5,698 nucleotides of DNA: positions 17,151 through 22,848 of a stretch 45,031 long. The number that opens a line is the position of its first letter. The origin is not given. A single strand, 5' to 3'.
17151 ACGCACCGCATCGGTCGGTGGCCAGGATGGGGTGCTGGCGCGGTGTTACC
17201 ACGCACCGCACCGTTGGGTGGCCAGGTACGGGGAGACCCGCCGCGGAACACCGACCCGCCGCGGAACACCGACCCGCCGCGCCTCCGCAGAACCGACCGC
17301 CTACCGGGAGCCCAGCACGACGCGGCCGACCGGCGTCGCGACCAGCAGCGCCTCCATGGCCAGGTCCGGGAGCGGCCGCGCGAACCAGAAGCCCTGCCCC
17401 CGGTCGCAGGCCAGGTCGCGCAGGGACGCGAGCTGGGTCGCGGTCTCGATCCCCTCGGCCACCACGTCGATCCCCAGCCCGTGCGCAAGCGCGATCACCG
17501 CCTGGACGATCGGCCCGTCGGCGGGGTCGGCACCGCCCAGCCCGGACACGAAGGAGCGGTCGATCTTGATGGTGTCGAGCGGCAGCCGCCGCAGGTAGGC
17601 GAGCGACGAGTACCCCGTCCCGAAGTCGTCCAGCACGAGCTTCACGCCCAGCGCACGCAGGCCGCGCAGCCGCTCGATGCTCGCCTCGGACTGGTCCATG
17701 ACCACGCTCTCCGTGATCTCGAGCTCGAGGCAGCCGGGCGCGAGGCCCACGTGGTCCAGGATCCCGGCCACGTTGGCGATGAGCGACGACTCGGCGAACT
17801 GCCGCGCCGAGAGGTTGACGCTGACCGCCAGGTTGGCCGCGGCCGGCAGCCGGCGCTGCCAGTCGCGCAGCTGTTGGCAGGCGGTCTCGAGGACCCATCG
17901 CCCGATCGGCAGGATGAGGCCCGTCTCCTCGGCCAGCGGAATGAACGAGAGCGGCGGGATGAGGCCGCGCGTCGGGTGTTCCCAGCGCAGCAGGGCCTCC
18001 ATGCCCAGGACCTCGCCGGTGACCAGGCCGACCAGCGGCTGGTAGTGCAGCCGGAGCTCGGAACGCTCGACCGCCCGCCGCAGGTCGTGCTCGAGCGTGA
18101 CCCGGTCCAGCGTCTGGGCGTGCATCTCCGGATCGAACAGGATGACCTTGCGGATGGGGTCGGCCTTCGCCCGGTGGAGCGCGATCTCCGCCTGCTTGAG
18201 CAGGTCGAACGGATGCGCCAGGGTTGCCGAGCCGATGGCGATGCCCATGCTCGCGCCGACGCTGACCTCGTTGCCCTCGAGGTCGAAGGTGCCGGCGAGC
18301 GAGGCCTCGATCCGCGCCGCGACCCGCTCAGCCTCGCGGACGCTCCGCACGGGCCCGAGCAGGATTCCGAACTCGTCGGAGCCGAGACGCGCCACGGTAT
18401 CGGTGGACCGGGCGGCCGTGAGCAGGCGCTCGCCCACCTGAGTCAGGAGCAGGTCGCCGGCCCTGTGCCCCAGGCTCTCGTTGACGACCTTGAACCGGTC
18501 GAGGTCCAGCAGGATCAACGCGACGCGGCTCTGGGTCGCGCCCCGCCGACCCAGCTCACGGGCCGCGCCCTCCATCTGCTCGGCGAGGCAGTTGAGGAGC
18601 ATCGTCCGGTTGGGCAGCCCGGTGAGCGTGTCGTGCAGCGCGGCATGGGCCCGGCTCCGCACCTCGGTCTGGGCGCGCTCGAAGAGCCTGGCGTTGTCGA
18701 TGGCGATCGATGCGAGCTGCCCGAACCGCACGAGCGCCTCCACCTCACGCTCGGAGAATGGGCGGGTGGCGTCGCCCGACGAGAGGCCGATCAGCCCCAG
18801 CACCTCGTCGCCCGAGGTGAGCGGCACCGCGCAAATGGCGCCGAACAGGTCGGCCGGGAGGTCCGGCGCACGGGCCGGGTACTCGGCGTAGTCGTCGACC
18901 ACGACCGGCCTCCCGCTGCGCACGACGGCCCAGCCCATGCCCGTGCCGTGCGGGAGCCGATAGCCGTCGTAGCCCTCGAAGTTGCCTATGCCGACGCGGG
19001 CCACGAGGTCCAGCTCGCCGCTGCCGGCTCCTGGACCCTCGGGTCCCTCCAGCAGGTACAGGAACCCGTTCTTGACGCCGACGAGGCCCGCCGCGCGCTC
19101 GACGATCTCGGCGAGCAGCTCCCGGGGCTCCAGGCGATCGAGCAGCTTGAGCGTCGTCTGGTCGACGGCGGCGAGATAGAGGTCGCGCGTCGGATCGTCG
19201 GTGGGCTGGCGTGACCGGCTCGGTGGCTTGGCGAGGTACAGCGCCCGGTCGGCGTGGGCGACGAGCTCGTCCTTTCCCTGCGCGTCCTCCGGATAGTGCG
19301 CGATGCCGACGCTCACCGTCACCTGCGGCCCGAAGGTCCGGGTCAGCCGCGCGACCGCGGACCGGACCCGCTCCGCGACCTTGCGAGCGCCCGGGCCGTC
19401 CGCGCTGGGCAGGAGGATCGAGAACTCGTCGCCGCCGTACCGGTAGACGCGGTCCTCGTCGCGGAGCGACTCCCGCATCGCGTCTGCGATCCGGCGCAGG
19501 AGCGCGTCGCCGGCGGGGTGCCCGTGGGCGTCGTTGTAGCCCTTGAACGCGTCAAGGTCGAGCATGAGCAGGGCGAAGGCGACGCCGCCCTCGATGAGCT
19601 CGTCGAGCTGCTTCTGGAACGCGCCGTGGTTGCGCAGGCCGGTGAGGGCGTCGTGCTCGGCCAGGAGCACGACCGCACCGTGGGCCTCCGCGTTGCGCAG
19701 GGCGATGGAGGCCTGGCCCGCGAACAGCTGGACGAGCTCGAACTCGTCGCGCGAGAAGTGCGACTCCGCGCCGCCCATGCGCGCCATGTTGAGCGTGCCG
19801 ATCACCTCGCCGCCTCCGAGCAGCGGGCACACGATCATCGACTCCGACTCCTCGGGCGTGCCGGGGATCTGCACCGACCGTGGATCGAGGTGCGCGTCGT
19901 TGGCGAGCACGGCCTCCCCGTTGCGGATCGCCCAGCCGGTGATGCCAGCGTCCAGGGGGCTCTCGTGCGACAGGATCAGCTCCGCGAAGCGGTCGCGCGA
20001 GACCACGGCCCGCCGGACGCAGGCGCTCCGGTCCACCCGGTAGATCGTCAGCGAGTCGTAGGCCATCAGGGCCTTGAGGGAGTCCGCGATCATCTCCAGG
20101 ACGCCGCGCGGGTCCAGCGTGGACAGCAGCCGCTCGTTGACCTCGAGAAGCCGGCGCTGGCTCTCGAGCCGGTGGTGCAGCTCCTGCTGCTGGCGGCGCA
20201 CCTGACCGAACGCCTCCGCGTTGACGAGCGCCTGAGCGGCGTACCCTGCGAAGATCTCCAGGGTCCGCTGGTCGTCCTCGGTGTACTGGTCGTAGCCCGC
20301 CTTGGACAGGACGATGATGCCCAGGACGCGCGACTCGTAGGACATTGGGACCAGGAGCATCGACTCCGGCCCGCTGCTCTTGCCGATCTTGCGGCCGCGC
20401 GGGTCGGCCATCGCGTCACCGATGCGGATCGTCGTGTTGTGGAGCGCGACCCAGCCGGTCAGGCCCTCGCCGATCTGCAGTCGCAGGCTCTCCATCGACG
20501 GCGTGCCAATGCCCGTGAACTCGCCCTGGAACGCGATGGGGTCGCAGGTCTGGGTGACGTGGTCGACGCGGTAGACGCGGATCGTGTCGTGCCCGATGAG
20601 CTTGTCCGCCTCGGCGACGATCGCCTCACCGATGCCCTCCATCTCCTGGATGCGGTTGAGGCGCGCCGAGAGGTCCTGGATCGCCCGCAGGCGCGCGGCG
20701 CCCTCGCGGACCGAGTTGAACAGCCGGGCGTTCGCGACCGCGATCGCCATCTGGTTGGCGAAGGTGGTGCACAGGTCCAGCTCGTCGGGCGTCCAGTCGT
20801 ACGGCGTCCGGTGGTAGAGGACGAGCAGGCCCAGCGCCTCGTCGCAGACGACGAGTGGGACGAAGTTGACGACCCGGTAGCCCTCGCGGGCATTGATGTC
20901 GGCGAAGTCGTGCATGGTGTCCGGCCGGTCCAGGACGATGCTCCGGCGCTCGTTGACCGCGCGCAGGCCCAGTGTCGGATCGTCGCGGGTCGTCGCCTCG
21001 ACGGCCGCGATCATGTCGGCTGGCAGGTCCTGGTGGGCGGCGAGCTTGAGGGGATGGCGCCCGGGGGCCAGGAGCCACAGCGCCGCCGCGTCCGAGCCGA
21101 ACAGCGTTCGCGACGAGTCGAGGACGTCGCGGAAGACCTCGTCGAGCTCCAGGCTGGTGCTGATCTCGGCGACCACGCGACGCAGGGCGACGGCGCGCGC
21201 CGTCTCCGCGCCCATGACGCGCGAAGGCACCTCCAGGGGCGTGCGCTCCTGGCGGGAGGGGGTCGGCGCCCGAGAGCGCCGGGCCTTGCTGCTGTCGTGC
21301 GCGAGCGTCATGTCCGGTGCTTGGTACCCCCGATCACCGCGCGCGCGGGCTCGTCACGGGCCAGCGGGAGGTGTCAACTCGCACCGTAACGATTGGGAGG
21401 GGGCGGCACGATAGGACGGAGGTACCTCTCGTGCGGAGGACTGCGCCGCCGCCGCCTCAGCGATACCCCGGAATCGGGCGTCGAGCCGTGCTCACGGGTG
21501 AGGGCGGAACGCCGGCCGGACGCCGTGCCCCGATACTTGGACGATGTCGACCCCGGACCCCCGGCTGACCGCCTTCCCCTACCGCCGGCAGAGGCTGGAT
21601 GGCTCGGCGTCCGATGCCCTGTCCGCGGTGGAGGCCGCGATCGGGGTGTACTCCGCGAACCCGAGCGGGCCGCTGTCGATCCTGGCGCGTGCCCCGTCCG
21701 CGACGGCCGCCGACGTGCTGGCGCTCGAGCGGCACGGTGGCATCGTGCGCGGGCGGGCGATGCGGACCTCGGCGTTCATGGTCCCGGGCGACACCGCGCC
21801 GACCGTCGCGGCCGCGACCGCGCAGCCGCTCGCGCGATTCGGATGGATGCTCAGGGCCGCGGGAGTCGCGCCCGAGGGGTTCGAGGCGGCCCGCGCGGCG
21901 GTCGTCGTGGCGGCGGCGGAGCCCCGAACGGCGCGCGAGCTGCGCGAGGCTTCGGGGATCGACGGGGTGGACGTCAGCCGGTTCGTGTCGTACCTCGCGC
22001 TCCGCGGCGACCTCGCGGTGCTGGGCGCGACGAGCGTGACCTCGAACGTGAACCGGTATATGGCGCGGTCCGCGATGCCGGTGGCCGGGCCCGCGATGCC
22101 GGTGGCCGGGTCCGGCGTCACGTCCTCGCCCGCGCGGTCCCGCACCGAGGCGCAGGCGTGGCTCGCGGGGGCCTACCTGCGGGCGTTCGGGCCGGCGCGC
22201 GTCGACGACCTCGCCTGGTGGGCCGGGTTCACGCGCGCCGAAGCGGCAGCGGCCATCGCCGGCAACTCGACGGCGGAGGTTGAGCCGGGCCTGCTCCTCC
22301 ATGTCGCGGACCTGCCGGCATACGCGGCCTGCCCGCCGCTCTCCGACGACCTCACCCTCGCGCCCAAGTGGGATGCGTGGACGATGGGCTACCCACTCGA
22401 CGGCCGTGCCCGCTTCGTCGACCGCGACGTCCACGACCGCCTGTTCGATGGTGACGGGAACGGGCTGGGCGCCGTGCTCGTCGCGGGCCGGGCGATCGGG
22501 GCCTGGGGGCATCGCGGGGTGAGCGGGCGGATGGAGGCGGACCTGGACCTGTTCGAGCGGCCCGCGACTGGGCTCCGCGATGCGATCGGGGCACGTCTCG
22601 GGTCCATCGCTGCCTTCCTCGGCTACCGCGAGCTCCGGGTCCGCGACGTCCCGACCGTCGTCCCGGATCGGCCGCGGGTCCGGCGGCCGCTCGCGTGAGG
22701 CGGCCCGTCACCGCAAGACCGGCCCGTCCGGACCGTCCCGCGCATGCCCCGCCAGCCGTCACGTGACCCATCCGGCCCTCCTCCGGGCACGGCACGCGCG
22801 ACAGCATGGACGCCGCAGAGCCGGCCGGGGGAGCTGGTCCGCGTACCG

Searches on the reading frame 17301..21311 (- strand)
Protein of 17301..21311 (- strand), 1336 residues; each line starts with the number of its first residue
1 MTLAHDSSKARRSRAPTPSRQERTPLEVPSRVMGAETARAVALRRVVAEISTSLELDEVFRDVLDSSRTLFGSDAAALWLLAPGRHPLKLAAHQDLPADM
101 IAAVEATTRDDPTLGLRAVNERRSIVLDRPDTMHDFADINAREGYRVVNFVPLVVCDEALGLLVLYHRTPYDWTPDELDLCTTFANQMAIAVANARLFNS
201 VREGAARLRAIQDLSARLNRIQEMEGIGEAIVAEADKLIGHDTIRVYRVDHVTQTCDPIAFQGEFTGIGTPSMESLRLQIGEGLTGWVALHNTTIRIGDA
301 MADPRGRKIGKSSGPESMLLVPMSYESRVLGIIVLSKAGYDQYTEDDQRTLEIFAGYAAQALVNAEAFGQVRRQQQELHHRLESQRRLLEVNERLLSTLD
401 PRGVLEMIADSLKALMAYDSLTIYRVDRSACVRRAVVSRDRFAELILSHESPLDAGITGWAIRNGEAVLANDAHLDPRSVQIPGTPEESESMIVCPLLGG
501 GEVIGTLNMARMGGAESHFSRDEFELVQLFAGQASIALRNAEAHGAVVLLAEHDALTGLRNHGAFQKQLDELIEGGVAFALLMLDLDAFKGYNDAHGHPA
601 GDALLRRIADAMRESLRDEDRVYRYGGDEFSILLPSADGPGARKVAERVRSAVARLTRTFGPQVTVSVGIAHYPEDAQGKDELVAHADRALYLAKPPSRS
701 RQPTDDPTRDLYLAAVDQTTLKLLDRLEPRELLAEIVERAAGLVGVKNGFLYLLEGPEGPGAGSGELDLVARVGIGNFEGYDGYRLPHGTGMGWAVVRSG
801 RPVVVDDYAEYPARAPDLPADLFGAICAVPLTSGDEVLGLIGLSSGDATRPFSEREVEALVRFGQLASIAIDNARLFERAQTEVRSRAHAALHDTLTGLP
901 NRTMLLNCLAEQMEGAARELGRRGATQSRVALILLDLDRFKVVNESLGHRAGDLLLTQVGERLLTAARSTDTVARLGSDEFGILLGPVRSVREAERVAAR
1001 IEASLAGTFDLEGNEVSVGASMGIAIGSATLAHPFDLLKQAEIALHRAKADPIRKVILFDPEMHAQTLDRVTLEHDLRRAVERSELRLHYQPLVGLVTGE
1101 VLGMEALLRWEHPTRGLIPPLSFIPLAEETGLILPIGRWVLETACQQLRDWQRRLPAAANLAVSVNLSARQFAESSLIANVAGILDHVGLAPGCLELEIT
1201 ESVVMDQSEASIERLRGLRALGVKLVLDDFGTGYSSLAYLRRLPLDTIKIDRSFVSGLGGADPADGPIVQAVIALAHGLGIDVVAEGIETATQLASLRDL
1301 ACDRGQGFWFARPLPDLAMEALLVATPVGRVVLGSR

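Call 19: search_protein_families(library=pfam, proteins=[window:17301-21311:-], max_evalue=0.001)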
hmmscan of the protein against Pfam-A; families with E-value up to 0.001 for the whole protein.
window:17301-21311:- (1336 aa): 6 families
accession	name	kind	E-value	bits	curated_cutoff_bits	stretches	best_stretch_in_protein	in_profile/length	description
PF00990.26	GGDEF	-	1.2e-77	259.6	23.8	2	551-699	1-159/161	Diguanylate cyclase, GGDEF domain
PF00563.25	EAL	-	6.4e-77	258.5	31.3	1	1076-1313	3-236/236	EAL domain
PF13185.12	GAF_2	-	3.4e-61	205.8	28.6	4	399-538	2-135/136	GAF domain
PF01590.32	GAF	-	1e-60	204.5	22.4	4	401-538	2-133/133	GAF domain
PF13492.12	GAF_3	-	9.9e-41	139.6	27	4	55-194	1-129/129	GAF domain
PF11849.14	DUF3369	-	0.0003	21.5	27.2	0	163-200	130-167/168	Domain of unknown function (DUF3369)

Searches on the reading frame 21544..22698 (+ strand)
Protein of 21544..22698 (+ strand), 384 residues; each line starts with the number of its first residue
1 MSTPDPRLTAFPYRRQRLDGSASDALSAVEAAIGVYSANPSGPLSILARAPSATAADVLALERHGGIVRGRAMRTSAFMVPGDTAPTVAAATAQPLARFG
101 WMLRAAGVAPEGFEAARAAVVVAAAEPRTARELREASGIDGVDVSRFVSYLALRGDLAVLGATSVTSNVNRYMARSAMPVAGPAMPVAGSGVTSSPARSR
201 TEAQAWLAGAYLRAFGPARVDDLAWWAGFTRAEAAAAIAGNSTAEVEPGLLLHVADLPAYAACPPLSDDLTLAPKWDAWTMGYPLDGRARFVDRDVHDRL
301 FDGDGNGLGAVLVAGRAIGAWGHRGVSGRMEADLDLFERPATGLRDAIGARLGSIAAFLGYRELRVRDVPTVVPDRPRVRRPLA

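Call 19: search_protein_families(library=pfam, proteins=[window:21544-22698:+], max_evalue=0.001)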
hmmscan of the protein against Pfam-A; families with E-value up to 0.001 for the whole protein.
window:21544-22698:+ (384 aa): 1 family
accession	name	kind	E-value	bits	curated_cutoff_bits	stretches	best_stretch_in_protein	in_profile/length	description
PF06224.18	AlkZ-like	-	7.3e-33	115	25.9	1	44-358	17-329/329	DNA glycosylase AlkZ-like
